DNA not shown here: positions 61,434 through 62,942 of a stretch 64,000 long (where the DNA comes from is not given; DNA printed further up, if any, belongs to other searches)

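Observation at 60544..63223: ChrB_N-domain protein, MFS transporter and stand-alone ChrB_C-domain protein in a translationally coupled operon, without ChrA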

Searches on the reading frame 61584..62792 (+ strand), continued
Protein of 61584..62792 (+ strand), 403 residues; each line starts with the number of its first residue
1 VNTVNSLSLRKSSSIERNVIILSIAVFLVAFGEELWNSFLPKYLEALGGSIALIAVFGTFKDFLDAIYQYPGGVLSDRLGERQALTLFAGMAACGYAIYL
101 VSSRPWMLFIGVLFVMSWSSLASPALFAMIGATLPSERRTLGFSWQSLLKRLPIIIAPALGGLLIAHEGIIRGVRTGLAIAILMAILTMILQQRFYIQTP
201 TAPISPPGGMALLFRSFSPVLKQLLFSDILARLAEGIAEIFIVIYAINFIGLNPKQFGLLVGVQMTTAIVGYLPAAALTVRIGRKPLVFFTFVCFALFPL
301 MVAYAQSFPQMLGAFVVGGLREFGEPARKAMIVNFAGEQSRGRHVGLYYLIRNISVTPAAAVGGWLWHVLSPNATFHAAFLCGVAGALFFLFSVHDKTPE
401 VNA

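Call 53: search_protein_families(library=ncbifam, proteins=[L021:1554-2378:-, L069:1954-2988:-, L021:2717-4285:+, L026:7125-7847:+, L047:3022-4416:+, L052:10117-12543:+, L037:9182-10912:+], max_evalue=0.00001)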
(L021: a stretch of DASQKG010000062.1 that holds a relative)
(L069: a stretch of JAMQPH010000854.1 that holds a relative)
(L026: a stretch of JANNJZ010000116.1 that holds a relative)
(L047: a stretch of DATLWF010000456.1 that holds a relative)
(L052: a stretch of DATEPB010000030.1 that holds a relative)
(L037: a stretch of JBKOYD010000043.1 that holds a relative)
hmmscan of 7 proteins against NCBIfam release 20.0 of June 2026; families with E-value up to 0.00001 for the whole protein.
L021:1554-2378:- (274 aa): 6 families
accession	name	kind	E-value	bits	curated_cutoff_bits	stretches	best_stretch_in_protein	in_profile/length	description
TIGR01256.1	modA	equivalog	5.6e-62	209.5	62.5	1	52-266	1-217/217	molybdate ABC transporter substrate-binding protein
NF007958.0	PRK10677.1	equivalog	5.1e-38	130.5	253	1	29-268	10-254/256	molybdate ABC transporter substrate-binding protein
NF002918.0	PRK03537.1-4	equivalog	1.4e-18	67.1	288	1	44-268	5-244/246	molybdate ABC transporter substrate-binding protein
NF002917.0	PRK03537.1-3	equivalog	3.1e-18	65.9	264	1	43-174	21-150/267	molybdate ABC transporter substrate-binding protein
NF002919.0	PRK03537.1-6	equivalog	2.3e-11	43.7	482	1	44-172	31-157/275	molybdate ABC transporter substrate-binding protein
NF002916.0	PRK03537.1-2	equivalog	5.5e-07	29.3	359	0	45-129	3-85/244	molybdate ABC transporter substrate-binding protein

L069:1954-2988:- (344 aa): 3 families
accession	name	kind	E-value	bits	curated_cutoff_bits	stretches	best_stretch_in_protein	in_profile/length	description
TIGR00971.1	3a0106s03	subfamily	6.3e-48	163.7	155.5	1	50-328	24-302/315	sulfate ABC transporter substrate-binding protein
NF008022.0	PRK10752.1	subfamily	1.7e-44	152.5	288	1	55-343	40-329/329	sulfate ABC transporter substrate-binding protein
NF008106.0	PRK10852.1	subfamily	2.9e-38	131.7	308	1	50-326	39-317/338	thiosulfate ABC transporter substrate-binding protein CysP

L021:2717-4285:+ (523 aa): 15 families
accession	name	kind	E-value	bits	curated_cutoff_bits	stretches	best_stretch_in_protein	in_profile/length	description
TIGR02026.1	BchE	equivalog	1.7e-27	96.5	481.35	1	15-391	19-388/497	magnesium-protoporphyrin IX monomethyl ester anaerobic oxidative cyclase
TIGR04072.2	rSAM_ladder_B12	equivalog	2.1e-20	72.8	360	1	31-446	31-428/443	lipid biosynthesis B12-binding/radical SAM protein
TIGR04479.1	bcpD_PhpK_rSAM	subfamily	1.5e-19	69.7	600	1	193-368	241-409/504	PhpK family radical SAM P-methyltransferase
TIGR04013.1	B12_SAM_MJ_1487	hypoth_equivalog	4.8e-17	61.9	251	1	55-367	39-332/382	TIGR04013 family B12-binding domain/radical SAM domain-containing protein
NF050148.1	rSAM_ApyD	equivalog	2.1e-16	59.5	750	1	63-390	79-393/645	RiPP biosynthesis radical SAM protein ApyD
TIGR04014.1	B12_SAM_MJ_0865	equivalog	2.6e-16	59.4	360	1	77-363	60-331/434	methyl-coenzyme M reductase glutamine C-methyltransferase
TIGR04295.1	B12_rSAM_oligo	hypoth_equivalog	4.2e-16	58.6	400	1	23-390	30-384/422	TIGR04295 family B12-binding domain-containing radical SAM protein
TIGR04367.1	HpnR_B12_rSAM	equivalog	1.2e-15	57.1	650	1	31-326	35-312/490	hopanoid C-3 methylase HpnR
TIGR03471.1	HpnJ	equivalog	5.3e-15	55.3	577.6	1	37-401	49-398/472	hopanoid biosynthesis associated radical SAM protein HpnJ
NF038361.1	rSAM_Sden_1168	equivalog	8.9e-13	47.6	575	1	192-397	281-480/560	Sden_1168 family B12-binding radical SAM P-methyltransferase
TIGR04385.1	B12_rSAM_cofa1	equivalog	5.5e-09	35.7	450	1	190-363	192-359/438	B12 lower ligand biosynthesis radical SAM protein BzaD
NF033712.0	B12_rSAM_KedN5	subfamily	3.9e-08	32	700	1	87-276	93-272/624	KedN5 family methylcobalamin-dependent radical SAM C-methyltransferase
NF033070.1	rSAM_AprD4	equivalog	6.2e-08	32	500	1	193-365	196-363/456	AprD4 family radical SAM diol-dehydratase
NF045585.1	rSAM_slr0320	equivalog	4.3e-07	28.8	775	1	194-309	236-349/511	photosystem II high light acclimation radical SAM protein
TIGR03904.1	SAM_YgiQ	equivalog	1e-06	27.6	462.35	1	196-237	297-338/558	YgiQ family radical SAM protein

L026:7125-7847:+ (241 aa): 2 families
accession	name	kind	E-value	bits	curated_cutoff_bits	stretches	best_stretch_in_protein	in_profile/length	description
NF003642.0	PRK05282.1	equivalog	1.1e-86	290.2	156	1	8-236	2-232/233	dipeptidase PepE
TIGR02069.1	cyanophycinase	equivalog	2.3e-08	33.8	126.6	1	76-133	75-132/250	cyanophycinase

L047:3022-4416:+ (465 aa): 8 families
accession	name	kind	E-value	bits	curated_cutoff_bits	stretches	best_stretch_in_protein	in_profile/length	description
NF051859.1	AlbFlvMonOxTrpSyn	equivalog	1.3e-101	340.5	700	1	7-438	21-449/457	bifunctional albaflavenone monooxygenase/terpene synthase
NF045812.1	PentlenOxigase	equivalog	1.1e-98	331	800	1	13-448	8-441/444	pentalenene oxygenase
NF050147.1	aminopyruv_ApyO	equivalog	1.5e-66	224.9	525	1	83-451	75-428/444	RiPP biosynthesis cytochrome P450 ApyO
TIGR04538.1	P450_cycloAA_1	subfamily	5.6e-19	68.2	500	1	22-409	6-359/395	cytochrome P450, cyclodipeptide synthase-associated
NF053744.1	FAProxCypCBc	equivalog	1.4e-09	37.1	600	1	86-392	82-356/416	CYP152 family fatty-acid peroxygenase CypC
NF045816.1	PentlenlactSyn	equivalog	1.2e-08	34.1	700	1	197-405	175-355/396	pentalenolactone synthase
NF041802.1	P450_SolI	exception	1.3e-08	33.8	850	1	90-414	111-393/424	solanimycin biosynthesis cytochrome P450 SolI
TIGR04515.1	P450_rel_GT_act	subfamily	1.6e-06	27.8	343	0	95-379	99-330/386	P450-derived glycosyltransferase activator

L052:10117-12543:+ (809 aa): 2 families
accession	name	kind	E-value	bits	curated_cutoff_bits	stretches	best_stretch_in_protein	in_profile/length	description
TIGR02669.1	SpoIID_LytB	domain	9.3e-61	206.1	83.3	2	293-425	1-131/270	SpoIID/LytB domain-containing protein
TIGR02870.1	spore_II_D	equivalog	9.3e-41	140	234.75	2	281-423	58-213/338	stage II sporulation protein D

L037:9182-10912:+ (577 aa): 2 families
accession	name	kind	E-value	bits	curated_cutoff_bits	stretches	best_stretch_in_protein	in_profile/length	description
TIGR03434.1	ADOP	subfamily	3.9e-185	617.3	622.3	2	147-577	382-803/803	ADOP family duplicated permease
NF007826.0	PRK10535.1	equivalog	1.1e-17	63.6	966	1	294-577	370-648/648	macrolide ABC transporter ATP-binding protein/permease MacB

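Call 54: search_protein_families(library=pfam, proteins=[L021:1554-2378:-, L069:1954-2988:-, L021:2717-4285:+, L026:7125-7847:+, L047:3022-4416:+, L052:10117-12543:+, L037:9182-10912:+], max_evalue=0.00001)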
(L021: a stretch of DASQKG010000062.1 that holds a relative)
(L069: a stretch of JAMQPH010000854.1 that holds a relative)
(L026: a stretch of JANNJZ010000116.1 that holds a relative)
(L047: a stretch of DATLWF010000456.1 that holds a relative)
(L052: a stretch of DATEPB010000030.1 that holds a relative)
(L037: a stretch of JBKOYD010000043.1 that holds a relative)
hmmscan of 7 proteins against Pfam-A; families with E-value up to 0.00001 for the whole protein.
L021:1554-2378:- (274 aa): 2 families
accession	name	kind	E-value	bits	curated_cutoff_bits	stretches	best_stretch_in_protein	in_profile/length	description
PF13531.11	SBP_bac_11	-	5.6e-63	213.2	25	1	47-268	1-227/227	Bacterial extracellular solute-binding protein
PF01547.30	SBP_bac_1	-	2.1e-15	57.9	26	1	54-258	3-305/307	Bacterial extracellular solute-binding protein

L069:1954-2988:- (344 aa): 1 family
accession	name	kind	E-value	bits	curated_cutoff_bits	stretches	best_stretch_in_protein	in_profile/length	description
PF13531.11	SBP_bac_11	-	1.8e-29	103.6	25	1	58-295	16-227/227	Bacterial extracellular solute-binding protein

L021:2717-4285:+ (523 aa): 2 families
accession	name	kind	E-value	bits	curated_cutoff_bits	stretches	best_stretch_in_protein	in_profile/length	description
PF02310.24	B12-binding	-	3.8e-13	49.8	32.1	1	17-126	12-119/121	B12 binding domain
PF04055.27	Radical_SAM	-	8.6e-13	49.2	29.5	1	196-355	1-156/166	Radical SAM superfamily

L026:7125-7847:+ (241 aa): 1 family
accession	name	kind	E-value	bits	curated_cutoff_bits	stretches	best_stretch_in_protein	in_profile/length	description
PF03575.23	Peptidase_S51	-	2.7e-62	210.5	23.9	1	9-206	1-202/206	Peptidase family S51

L047:3022-4416:+ (465 aa): 1 family
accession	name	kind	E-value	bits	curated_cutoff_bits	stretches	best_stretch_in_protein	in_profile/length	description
PF00067.27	p450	-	3e-96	323.4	22.8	1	8-431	1-447/462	Cytochrome P450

L052:10117-12543:+ (809 aa): 2 families
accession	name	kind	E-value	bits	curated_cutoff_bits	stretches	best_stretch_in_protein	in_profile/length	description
PF08486.15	SpoIID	-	3.3e-21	76.1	23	1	289-381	2-97/97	Stage II sporulation protein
PF05036.18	SPOR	-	2.6e-07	31.3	21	1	129-199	4-75/76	SPOR domain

L037:9182-10912:+ (577 aa): 2 families
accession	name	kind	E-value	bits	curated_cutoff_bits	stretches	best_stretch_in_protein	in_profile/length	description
PF12704.14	MacB_PCD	-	3.1e-23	83.6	27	2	189-420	14-206/207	MacB-like periplasmic core domain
PF02687.27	FtsX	-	1.4e-16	61.1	25.5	1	457-570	2-120/120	FtsX-like permease C-terminal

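Call 73: predict_structure(alignment_id=A1)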
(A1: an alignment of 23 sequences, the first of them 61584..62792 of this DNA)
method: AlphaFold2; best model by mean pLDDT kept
length: 403 residues; sequences in the alignment: 23
mean_pLDDT: 88.7   pTM: 0.86
mean pLDDT of the five models: 88.7, 88.4, 87.5, 87.2, 86.2
residues with pLDDT >= 90: 275; 70-90: 96; 50-70: 17; < 50: 15
segments of 3 or more residues with pLDDT < 50: 1-9, 399-403
pLDDT, mean of each block of 10 residues (from residue 1): 46 71 91 92 92 89 92 91 93 96 94 93 91 87 90 89 94 96 96 81 67 92 95 90 91 91 92 88 91 96 95 96 93 89 94 89 93 95 96 68 41
secondary structure, 60 per line:
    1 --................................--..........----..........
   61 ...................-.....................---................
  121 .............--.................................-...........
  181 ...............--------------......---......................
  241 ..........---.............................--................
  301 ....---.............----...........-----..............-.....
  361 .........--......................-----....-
elements in order: H3-34 H37-46 H51-79 H81-101 H105-133 H136-168 H170-195 H210-215 H219-250 H254-282 H285-304 H308-320 H325-335 H341-354 H356-369 H372-393 H399-402

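Call 76: fold_search(model_id=the predicted structure, library=pdb)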
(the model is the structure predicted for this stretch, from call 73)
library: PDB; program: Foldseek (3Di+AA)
matches with E <= 10: 698; with E <= 0.001: 440
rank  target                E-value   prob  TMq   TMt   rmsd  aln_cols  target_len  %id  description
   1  9b3k_Z                5.8e-12  1.00  0.76  0.82   3.6       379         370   16  NorA in complex with Fab36 (NorA-BRIL fusion) (released 2024-12-11)
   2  28vj_B                3.2e-11  1.00  0.75  0.84   3.1       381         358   17  NorA bound to miniprotein I-23 (released 2026-04-08)
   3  6t1z                  8.0e-11  1.00  0.76  0.78   3.9       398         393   17  LmrP from L. lactis, in an outward-open conformation, bound to Hoechst 33342 (released 2020-07-29)
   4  7lo8_Z                1.4e-10  1.00  0.75  0.82   3.8       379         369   17  NorA in complex with Fab36 (released 2022-04-20)
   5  3wdo                  1.8e-10  1.00  0.77  0.70   3.6       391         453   16  Structure of E. coli YajR transporter (released 2013-08-07)
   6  8hpj_A                5.7e-10  1.00  0.76  0.77   4.1       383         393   15  Crystal structure of the bacterial oxalate transporter OxlT in a ligand-free outward-facing form (released 2023-02-15)
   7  6zgs_A                1.1e-09  1.00  0.74  0.74   5.7       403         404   17  Crystal structure of a MFS transporter with bound 3-phenylpropanoic acid at 2.39 Angstroem resolution (released 2021-10-20)
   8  8hpj_D                1.3e-09  1.00  0.76  0.77   4.0       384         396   14  Crystal structure of the bacterial oxalate transporter OxlT in a ligand-free outward-facing form (released 2023-02-15)
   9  9dwy                  2.4e-09  1.00  0.76  0.83   3.7       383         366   16  Cryo-EM structure of human MCT8 in complex with thyroid hormone T3 (released 2025-07-16)
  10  6zgr_A                2.6e-09  1.00  0.75  0.76   4.7       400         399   16  Crystal structure of a MFS transporter with bound 1-hydroxynaphthalene-2-carboxylic acid at 2.67 Angstroem resolution (released 2021-10-20)
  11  8hpk_A                2.7e-09  1.00  0.76  0.79   4.4       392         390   15  Crystal structure of the bacterial oxalate transporter OxlT in an oxalate-bound occluded form (released 2023-02-15)
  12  6g9x_A                3.3e-09  1.00  0.76  0.77   4.6       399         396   17  Crystal structure of a MFS transporter at 2.54 Angstroem resolution (released 2019-07-03)
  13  8tgi_A                3.6e-09  1.00  0.80  0.83   3.5       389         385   14  VMAT1 dimer with dopamine and reserpine (released 2024-03-20)
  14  7bc6_A                3.9e-09  1.00  0.71  0.67   4.9       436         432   14  Cryo-EM structure of the outward open proton coupled folate transporter at pH 7.5 (released 2021-05-12)
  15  8tgk_A                4.0e-09  1.00  0.80  0.84   3.5       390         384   15  VMAT1 dimer with histamine and reserpine (released 2024-03-20)
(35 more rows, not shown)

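Call 80: search_protein_families(library=pfam, proteins=[L048:2369-3049:+, L048:3238-4281:+, L048:1038-2168:+], max_evalue=0.00001)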
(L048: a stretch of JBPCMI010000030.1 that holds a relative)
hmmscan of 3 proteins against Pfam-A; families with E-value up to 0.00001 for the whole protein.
L048:2369-3049:+ (227 aa): 1 family
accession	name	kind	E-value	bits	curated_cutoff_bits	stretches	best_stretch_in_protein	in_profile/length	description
PF01865.21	PhoU_div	-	3.7e-25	89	24.4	1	27-224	7-213/214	Protein of unknown function DUF47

L048:3238-4281:+ (348 aa): 1 family
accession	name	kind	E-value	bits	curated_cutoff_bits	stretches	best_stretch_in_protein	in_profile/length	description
PF01384.25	PHO4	-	6.4e-95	318.5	33.7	1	22-333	1-350/350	Phosphate transporter family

L048:1038-2168:+ (377 aa): 1 family
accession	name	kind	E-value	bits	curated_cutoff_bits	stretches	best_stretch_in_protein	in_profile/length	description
PF00144.29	Beta-lactamase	-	1.3e-61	209.1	27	1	14-350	3-313/329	Beta-lactamase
